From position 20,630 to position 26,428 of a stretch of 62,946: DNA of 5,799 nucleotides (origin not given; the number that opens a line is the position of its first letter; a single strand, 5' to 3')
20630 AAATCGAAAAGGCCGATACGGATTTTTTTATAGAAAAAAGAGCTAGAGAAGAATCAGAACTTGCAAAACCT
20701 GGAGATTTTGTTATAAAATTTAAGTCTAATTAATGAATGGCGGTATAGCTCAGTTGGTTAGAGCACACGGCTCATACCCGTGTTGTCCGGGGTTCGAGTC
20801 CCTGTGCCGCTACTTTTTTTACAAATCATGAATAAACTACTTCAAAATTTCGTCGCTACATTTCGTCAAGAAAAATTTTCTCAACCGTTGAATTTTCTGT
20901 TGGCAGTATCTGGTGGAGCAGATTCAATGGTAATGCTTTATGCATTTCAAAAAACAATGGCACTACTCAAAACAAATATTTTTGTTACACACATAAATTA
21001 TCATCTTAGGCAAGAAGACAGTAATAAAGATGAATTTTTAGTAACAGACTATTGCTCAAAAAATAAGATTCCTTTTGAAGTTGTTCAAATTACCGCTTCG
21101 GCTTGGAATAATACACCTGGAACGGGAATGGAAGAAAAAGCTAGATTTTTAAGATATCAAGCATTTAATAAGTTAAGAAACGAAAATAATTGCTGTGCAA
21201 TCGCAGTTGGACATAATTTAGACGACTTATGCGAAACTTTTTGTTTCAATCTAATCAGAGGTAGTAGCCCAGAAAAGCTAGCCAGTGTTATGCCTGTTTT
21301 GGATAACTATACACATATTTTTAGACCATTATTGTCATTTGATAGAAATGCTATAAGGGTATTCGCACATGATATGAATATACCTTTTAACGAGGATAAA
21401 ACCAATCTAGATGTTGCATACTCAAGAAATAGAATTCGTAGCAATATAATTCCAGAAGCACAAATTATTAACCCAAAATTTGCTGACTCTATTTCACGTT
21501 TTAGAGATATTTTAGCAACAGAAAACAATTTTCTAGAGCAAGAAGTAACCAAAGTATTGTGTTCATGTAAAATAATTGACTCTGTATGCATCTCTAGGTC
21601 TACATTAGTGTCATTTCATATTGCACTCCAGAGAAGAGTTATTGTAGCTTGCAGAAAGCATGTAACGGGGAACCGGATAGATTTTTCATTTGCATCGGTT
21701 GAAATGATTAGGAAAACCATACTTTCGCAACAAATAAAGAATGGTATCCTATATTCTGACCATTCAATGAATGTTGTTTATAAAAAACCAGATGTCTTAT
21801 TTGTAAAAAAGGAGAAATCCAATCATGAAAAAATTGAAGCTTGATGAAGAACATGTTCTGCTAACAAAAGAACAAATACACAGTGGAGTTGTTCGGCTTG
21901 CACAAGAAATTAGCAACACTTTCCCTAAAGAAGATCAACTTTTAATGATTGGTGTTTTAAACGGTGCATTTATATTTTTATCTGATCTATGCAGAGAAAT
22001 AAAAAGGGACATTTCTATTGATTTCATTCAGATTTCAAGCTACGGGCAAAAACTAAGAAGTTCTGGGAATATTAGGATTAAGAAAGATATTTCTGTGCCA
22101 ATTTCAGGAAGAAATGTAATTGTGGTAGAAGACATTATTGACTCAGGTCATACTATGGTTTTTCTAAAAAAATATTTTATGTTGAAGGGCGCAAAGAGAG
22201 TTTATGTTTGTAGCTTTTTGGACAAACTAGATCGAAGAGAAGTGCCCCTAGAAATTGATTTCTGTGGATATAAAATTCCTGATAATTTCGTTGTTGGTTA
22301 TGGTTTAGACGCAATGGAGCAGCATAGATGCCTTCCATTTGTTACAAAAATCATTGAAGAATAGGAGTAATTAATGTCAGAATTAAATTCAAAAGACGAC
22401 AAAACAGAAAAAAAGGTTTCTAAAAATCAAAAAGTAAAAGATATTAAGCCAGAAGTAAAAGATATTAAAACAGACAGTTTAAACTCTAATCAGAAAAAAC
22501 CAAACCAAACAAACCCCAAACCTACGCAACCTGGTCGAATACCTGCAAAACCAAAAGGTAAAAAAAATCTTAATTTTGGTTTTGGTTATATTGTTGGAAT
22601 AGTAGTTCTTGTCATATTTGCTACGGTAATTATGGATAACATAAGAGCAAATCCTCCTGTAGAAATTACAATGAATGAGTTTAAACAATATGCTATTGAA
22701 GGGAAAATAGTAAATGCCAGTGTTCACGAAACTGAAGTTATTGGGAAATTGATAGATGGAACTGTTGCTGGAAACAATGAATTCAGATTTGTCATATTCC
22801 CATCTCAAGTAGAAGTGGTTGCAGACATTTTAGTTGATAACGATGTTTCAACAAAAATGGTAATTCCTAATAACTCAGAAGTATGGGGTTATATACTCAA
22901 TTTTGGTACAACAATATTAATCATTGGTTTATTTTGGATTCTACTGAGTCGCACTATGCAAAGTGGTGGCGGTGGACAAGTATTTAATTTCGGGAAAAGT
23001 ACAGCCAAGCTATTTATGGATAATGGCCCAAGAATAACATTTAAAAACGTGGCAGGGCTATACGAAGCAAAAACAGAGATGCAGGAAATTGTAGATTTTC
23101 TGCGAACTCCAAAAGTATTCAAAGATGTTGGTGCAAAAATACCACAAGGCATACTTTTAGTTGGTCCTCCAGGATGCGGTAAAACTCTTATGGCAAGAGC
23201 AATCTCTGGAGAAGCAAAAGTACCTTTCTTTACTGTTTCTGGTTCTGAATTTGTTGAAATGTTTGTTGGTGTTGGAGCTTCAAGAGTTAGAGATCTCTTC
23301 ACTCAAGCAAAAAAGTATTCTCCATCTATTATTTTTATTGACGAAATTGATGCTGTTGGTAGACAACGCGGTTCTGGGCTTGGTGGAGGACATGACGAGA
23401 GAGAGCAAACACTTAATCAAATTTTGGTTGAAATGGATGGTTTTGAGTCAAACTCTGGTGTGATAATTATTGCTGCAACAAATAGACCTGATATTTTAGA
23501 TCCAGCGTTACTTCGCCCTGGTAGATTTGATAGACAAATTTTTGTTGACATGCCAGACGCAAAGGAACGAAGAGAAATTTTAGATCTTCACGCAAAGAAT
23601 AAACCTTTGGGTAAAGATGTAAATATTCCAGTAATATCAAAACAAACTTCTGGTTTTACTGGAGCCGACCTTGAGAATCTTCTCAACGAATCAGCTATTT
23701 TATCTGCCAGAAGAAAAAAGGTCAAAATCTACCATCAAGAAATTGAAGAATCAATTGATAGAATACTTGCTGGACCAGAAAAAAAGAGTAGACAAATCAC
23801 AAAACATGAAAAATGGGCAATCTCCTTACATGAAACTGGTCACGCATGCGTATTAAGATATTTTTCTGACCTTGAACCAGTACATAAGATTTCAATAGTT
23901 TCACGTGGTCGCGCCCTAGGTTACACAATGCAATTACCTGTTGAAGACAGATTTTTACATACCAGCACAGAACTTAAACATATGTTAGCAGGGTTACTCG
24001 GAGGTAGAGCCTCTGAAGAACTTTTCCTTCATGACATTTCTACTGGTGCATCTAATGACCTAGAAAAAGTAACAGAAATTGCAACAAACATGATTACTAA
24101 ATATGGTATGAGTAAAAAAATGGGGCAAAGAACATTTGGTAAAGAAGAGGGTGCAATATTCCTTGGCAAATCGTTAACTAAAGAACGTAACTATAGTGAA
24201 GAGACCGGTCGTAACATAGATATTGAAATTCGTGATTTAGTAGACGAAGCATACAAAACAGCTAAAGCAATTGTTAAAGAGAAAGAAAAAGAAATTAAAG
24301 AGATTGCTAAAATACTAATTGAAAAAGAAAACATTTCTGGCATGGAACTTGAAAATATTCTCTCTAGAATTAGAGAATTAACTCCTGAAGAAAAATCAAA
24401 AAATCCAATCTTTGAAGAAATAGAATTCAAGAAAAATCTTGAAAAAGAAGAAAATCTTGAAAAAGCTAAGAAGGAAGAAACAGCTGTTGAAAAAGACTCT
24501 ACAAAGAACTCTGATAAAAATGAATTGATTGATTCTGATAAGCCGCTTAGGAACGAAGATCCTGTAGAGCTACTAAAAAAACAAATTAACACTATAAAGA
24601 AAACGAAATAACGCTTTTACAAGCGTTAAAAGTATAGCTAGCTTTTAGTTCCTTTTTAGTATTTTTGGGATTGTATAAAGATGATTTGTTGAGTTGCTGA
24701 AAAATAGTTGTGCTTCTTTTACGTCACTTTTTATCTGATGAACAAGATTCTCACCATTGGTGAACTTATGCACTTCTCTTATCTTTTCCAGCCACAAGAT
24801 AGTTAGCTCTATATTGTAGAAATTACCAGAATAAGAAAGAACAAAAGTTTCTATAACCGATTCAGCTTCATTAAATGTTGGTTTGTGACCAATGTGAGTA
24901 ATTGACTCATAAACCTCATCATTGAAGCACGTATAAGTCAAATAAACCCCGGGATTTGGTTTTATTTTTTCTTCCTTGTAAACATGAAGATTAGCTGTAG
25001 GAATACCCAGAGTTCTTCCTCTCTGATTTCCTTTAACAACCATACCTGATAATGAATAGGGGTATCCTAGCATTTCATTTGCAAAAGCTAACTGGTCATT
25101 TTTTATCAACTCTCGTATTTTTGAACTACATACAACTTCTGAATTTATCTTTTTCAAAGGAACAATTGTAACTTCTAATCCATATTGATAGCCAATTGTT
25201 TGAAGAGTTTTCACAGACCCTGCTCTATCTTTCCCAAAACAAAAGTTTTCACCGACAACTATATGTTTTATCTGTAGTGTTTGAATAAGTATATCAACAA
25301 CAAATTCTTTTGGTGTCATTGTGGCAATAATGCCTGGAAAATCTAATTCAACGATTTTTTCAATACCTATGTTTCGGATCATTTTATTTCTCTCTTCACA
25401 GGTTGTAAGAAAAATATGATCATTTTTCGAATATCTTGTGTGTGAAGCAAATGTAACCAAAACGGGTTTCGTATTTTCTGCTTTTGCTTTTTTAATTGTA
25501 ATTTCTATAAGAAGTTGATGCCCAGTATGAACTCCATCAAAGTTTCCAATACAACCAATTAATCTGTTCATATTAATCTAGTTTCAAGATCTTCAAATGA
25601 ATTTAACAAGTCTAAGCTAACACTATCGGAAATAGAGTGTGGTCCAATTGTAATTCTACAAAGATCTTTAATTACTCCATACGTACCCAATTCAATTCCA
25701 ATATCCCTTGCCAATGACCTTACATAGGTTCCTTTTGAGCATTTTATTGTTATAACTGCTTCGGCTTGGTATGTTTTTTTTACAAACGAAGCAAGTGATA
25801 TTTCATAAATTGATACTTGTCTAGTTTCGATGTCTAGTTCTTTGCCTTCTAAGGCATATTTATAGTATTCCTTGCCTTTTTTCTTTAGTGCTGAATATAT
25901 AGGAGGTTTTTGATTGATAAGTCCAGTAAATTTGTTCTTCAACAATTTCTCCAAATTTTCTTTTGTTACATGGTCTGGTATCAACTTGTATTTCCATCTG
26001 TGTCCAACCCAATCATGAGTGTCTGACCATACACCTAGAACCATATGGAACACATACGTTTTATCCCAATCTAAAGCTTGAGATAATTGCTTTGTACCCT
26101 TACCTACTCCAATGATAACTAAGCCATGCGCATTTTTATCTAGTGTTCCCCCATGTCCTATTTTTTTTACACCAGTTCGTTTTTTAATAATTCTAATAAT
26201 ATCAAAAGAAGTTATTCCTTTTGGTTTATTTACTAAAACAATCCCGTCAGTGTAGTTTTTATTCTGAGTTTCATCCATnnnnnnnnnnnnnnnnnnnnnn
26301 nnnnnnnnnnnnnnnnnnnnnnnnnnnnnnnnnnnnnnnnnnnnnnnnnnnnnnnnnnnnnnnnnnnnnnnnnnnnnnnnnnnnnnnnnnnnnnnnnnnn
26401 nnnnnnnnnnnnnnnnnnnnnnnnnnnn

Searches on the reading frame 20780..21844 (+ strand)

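Call 60: search_protein_families(library=pfam, proteins=[window:20780-21844:+], max_evalue=0.00001)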
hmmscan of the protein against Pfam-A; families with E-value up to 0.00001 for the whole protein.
window:20780-21844:+ (354 aa): 1 family
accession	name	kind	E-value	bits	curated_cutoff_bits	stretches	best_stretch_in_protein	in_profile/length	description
PF01171.26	ATP_bind_3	-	9.5e-49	166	27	1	39-221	2-181/182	PP-loop family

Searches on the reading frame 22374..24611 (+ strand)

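Call 7: search_protein_families(library=pfam, proteins=[window:22374-24611:+], max_evalue=0.001)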
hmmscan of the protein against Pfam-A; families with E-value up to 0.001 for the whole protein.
window:22374-24611:+ (745 aa): 8 families
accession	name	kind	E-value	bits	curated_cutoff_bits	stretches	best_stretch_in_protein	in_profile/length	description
PF01434.24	Peptidase_M41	-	1.3e-60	205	29.9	1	474-662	2-191/191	Peptidase family M41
PF00004.35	AAA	-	1.2e-46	158.8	21.2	1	260-392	1-130/131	ATPase family associated with various cellular activities (AAA)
PF17862.7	AAA_lid_3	-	4.4e-10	39.4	27.2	1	415-459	1-45/45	AAA+ lid domain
PF07728.20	AAA_5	-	8.1e-07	29.6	22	1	260-379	2-135/139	AAA domain (dynein-related subfamily)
PF06068.19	TIP49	-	0.00042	20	23.8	1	258-294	51-89/347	TIP49 P-loop domain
PF05496.18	RuvB_N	-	0.00045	20.4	27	0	259-328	35-96/159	Holliday junction DNA helicase RuvB P-loop domain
PF06480.20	FtsH_ext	-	0.00046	20.8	25.5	1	73-159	5-97/103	FtsH Extracellular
PF20720.3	nSTAND3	-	0.00082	19.5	27.2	0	260-408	20-154/155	Novel STAND NTPase 3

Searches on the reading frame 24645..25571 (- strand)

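Call 7: search_protein_families(library=pfam, proteins=[window:24645-25571:-], max_evalue=0.001)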
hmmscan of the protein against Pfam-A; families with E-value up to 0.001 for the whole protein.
window:24645-25571:- (308 aa): 3 families
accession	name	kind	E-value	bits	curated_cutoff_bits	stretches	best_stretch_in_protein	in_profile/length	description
PF06574.18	FAD_syn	-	2.5e-39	135.1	27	1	7-150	11-157/158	FAD synthetase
PF01687.23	Flavokinase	-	1.2e-37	129.3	19.6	1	168-289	1-122/124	Riboflavin kinase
PF01467.32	CTP_transf_like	-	1.1e-06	29.4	21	1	8-154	3-132/133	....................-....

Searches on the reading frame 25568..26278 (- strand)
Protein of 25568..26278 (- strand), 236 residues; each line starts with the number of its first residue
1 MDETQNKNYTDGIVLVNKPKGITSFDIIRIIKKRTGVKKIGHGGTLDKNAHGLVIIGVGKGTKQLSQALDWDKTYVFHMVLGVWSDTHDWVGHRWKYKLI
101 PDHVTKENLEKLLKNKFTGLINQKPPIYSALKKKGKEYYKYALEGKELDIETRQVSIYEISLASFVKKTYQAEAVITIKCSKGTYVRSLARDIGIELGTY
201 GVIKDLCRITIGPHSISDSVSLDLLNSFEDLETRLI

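Call 7: search_protein_families(library=pfam, proteins=[window:25568-26278:-], max_evalue=0.001)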
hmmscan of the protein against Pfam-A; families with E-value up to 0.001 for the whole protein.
window:25568-26278:- (236 aa): 2 families
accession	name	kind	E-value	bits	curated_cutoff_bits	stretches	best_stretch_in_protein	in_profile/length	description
PF01509.24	TruB_N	-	6.6e-42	143.8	27.3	1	32-186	1-149/149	TruB family pseudouridylate synthase (N terminal domain)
PF16198.10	TruB_C_2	-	2.7e-05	24.7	29.3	1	187-227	1-41/66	tRNA pseudouridylate synthase B C-terminal domain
